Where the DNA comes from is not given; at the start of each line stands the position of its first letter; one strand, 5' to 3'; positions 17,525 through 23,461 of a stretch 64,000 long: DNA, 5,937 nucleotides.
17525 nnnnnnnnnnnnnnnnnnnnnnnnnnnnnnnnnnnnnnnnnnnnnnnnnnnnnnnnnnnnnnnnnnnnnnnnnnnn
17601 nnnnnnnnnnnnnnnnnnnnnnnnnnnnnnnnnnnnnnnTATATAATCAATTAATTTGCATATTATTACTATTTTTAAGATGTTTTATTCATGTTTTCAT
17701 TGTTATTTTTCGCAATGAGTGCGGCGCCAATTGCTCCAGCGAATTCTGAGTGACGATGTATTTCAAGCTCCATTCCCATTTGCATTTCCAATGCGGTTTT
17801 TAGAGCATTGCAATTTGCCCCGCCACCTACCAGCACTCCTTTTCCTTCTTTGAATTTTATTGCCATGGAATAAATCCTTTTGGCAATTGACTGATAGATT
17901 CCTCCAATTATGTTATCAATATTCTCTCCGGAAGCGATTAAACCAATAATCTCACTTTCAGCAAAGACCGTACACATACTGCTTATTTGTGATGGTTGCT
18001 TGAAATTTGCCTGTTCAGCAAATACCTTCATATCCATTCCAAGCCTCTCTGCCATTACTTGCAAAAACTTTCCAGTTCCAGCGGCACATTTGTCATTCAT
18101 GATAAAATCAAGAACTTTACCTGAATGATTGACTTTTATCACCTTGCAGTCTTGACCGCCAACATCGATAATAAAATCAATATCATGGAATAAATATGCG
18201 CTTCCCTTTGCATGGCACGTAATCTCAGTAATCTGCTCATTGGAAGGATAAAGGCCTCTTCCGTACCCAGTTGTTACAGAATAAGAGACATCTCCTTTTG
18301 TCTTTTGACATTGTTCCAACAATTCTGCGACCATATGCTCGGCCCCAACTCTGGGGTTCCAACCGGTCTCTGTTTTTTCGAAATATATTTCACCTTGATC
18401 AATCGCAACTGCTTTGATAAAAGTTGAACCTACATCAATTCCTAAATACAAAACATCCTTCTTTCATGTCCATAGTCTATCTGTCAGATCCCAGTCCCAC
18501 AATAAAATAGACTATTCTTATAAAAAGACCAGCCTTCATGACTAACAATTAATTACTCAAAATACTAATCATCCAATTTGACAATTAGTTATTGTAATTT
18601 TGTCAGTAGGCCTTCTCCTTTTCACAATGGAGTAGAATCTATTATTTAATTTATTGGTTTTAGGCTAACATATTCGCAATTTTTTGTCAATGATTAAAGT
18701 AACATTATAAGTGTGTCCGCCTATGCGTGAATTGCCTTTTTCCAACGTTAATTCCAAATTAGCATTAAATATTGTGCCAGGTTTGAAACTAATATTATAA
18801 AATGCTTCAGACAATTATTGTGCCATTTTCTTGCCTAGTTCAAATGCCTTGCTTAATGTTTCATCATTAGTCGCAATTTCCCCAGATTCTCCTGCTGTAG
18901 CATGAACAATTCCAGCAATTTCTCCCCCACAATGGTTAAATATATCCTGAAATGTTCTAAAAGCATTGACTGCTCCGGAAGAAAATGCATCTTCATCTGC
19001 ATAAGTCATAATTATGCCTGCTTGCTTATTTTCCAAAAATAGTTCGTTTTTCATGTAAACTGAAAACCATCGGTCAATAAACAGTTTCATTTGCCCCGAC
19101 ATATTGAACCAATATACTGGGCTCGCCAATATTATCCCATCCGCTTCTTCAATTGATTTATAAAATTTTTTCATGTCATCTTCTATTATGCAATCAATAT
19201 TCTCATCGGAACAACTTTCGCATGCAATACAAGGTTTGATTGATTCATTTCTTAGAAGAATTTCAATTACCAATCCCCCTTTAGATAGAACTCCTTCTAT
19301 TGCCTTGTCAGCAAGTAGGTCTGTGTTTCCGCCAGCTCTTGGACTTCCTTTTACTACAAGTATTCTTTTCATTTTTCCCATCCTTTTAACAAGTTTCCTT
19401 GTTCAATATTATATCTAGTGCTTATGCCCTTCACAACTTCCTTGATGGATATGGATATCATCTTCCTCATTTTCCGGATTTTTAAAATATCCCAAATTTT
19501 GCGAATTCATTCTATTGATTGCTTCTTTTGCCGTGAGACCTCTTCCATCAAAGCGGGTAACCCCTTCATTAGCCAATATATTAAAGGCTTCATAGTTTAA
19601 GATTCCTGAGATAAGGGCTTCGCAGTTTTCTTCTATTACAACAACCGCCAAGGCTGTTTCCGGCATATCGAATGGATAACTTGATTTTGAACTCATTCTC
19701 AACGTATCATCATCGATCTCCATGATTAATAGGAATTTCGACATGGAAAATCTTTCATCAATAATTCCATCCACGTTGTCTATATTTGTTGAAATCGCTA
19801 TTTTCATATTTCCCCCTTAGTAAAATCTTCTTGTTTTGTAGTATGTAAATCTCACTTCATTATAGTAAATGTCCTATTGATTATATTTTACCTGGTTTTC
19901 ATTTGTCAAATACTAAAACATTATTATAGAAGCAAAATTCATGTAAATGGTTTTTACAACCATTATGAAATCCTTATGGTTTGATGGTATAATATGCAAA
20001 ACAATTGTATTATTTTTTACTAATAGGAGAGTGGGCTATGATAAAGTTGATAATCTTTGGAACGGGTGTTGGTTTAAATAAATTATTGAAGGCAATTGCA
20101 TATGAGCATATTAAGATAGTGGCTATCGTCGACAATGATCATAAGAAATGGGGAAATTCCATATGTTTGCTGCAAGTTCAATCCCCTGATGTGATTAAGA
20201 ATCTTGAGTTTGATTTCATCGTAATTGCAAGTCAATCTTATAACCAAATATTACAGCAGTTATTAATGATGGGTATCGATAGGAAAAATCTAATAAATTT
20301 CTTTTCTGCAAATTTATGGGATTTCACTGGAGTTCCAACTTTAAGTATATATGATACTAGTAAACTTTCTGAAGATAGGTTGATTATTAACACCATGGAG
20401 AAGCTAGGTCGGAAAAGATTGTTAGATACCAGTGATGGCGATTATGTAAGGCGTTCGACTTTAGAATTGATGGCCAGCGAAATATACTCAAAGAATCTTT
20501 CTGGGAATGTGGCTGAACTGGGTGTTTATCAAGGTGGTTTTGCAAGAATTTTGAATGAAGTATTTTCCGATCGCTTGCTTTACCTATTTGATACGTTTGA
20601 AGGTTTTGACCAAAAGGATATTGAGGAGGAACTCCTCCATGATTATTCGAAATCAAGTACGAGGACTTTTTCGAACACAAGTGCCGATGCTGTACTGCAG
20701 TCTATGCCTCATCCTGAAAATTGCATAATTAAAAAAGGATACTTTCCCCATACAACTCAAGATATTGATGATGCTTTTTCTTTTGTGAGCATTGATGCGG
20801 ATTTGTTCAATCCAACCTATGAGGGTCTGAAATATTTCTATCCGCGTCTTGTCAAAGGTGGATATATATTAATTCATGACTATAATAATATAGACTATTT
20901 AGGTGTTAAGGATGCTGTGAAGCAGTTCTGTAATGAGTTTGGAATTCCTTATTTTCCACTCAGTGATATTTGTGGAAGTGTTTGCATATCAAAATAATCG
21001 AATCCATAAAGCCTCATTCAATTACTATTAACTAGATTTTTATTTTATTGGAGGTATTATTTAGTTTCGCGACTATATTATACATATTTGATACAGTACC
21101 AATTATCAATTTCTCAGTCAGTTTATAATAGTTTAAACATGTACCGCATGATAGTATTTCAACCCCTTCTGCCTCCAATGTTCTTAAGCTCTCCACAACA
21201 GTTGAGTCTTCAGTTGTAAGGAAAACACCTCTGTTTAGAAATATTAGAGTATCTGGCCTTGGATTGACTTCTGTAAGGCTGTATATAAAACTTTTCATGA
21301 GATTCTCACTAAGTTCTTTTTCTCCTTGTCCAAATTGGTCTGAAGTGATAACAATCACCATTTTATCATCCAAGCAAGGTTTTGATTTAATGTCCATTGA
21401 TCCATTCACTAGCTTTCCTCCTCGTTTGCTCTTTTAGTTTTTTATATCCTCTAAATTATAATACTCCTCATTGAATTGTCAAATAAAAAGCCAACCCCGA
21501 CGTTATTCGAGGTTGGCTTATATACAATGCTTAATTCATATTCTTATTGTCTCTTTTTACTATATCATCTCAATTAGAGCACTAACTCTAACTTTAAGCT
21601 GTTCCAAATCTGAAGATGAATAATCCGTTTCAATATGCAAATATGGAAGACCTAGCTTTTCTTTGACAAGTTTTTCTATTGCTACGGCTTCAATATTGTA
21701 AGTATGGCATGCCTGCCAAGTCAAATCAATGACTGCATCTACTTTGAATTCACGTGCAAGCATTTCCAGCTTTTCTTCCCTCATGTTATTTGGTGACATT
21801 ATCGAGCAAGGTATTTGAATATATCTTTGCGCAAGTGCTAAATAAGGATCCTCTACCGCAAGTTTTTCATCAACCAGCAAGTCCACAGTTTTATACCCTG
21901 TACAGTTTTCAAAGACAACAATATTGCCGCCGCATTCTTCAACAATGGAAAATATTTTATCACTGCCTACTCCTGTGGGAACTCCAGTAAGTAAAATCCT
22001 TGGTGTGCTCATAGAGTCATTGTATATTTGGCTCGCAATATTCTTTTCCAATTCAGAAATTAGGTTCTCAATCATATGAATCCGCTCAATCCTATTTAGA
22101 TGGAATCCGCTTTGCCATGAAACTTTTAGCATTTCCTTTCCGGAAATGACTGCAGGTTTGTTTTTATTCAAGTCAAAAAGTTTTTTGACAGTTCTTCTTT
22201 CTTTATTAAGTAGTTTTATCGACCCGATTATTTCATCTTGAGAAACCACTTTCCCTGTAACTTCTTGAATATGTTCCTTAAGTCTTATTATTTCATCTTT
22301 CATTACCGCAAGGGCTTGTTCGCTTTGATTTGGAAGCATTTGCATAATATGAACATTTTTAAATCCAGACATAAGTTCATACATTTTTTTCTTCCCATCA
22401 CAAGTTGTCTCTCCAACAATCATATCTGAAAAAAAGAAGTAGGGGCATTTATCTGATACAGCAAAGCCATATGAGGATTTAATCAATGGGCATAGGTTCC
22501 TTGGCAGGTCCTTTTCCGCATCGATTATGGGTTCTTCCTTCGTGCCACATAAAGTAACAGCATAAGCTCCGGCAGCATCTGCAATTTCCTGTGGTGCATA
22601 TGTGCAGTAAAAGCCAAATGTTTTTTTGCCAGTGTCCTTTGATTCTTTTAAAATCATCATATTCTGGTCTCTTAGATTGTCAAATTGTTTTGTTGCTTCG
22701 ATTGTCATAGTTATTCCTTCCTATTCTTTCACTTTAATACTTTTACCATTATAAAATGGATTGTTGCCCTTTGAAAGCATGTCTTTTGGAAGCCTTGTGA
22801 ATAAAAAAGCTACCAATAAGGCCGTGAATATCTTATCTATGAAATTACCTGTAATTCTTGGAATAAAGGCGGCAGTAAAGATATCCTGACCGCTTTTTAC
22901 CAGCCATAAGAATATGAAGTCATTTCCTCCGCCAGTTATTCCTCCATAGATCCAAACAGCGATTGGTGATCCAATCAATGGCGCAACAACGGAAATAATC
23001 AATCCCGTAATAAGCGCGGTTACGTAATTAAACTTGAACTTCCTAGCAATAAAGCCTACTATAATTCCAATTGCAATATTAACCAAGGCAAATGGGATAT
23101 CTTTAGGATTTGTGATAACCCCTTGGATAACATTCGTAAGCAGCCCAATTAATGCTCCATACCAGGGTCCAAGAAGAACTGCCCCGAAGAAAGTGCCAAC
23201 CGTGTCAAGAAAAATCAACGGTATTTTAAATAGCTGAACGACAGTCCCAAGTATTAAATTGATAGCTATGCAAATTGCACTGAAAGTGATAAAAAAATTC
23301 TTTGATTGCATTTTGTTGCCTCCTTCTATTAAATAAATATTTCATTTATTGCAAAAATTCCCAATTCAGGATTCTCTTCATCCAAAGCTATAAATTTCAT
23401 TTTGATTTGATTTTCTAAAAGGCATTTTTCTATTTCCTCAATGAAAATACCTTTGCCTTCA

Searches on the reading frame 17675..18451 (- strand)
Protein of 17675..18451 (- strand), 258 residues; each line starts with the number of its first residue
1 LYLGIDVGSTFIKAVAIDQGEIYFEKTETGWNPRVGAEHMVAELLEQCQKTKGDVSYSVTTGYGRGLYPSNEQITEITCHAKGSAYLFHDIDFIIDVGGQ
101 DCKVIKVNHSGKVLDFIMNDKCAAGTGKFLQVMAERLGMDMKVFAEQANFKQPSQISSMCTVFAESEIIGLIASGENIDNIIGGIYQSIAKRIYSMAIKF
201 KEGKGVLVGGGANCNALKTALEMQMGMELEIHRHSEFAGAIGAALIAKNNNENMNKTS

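Call 33: search_protein_families(library=pfam, max_evalue=0.000001, proteins=[window:17675-18451:-])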
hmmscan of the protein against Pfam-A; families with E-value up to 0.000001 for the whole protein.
window:17675-18451:- (258 aa): 1 family
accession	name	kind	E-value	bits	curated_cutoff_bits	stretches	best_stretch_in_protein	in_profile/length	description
PF01869.26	BcrAD_BadFG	-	1.3e-49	169.6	31.5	1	3-247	1-271/271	BadF/BadG/BcrA/BcrD ATPase family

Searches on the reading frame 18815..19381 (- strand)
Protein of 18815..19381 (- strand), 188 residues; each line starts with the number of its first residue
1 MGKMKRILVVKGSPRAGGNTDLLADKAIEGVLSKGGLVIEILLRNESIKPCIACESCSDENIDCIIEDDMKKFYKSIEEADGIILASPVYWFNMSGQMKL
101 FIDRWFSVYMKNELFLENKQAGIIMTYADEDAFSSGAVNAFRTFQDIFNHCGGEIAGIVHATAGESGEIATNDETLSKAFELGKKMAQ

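Call 33: search_protein_families(library=pfam, max_evalue=0.000001, proteins=[window:18815-19381:-])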
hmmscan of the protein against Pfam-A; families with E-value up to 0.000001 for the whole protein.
window:18815-19381:- (188 aa): 2 families
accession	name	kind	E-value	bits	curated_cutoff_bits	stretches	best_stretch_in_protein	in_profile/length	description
PF03358.20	FMN_red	-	4.6e-23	81.9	24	1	6-129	2-117/152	NADPH-dependent FMN reductase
PF02525.22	Flavodoxin_2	-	4.6e-17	62.8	27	1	5-165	1-179/198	Flavodoxin-like fold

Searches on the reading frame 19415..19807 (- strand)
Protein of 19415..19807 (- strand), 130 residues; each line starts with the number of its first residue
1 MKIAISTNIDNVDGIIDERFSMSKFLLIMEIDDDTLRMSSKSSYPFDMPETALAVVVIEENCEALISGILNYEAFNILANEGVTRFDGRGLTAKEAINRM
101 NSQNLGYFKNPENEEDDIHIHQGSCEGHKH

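Call 33: search_protein_families(library=pfam, max_evalue=0.000001, proteins=[window:19415-19807:-])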
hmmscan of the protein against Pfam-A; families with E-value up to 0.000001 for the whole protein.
window:19415-19807:- (130 aa): 1 family
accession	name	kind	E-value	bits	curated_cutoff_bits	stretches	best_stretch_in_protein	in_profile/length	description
PF02579.22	Nitro_FeMo-Co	-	1.7e-07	31.9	26.3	1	15-100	4-92/94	Dinitrogenase iron-molybdenum cofactor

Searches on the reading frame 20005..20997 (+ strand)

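Call 33: search_protein_families(library=pfam, max_evalue=0.000001, proteins=[window:20005-20997:+])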
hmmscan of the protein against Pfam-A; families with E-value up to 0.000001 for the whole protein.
window:20005-20997:+ (330 aa): 2 families
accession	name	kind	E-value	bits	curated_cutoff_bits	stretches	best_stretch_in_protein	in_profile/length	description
PF05711.17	TylF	-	4.1e-17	62.7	23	1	151-315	77-249/264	Macrocin-O-methyltransferase (TylF)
PF13578.12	Methyltransf_24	-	3.3e-07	31.6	26.3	0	171-293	2-105/105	Methyltransferase domain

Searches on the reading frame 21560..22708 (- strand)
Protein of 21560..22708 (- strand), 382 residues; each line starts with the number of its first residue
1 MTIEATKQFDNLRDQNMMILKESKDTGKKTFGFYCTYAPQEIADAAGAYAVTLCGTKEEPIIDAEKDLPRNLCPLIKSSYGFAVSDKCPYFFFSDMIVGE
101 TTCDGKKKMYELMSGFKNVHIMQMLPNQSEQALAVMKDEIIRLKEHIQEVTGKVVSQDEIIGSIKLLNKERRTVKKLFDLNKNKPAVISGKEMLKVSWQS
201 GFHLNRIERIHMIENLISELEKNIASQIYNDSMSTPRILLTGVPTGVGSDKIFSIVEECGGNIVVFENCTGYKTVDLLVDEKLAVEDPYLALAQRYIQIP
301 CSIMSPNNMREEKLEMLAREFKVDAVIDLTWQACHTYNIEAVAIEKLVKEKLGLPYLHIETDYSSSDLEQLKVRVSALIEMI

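Call 33: search_protein_families(library=pfam, max_evalue=0.000001, proteins=[window:21560-22708:-])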
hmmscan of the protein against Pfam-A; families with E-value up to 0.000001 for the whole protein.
window:21560-22708:- (382 aa): 1 family
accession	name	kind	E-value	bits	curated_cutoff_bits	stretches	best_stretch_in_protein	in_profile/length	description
PF06050.19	HGD-D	-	1.1e-107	361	28.4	1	35-382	1-342/342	2-hydroxyglutaryl-CoA dehydratase, D-component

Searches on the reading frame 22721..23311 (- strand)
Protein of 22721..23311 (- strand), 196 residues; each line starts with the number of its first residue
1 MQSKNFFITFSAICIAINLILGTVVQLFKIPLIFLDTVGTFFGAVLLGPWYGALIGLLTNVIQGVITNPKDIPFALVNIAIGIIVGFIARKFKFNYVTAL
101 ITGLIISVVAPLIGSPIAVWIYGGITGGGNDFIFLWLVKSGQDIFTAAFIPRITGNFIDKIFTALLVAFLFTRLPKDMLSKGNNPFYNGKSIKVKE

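Call 33: search_protein_families(library=pfam, max_evalue=0.000001, proteins=[window:22721-23311:-])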
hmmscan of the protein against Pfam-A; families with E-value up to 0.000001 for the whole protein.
window:22721-23311:- (196 aa): 1 family
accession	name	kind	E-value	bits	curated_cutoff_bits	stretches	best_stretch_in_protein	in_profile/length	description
PF12822.12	ECF_trnsprt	-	4.8e-13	49.9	30.7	1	8-170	3-168/169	ECF transporter, substrate-specific component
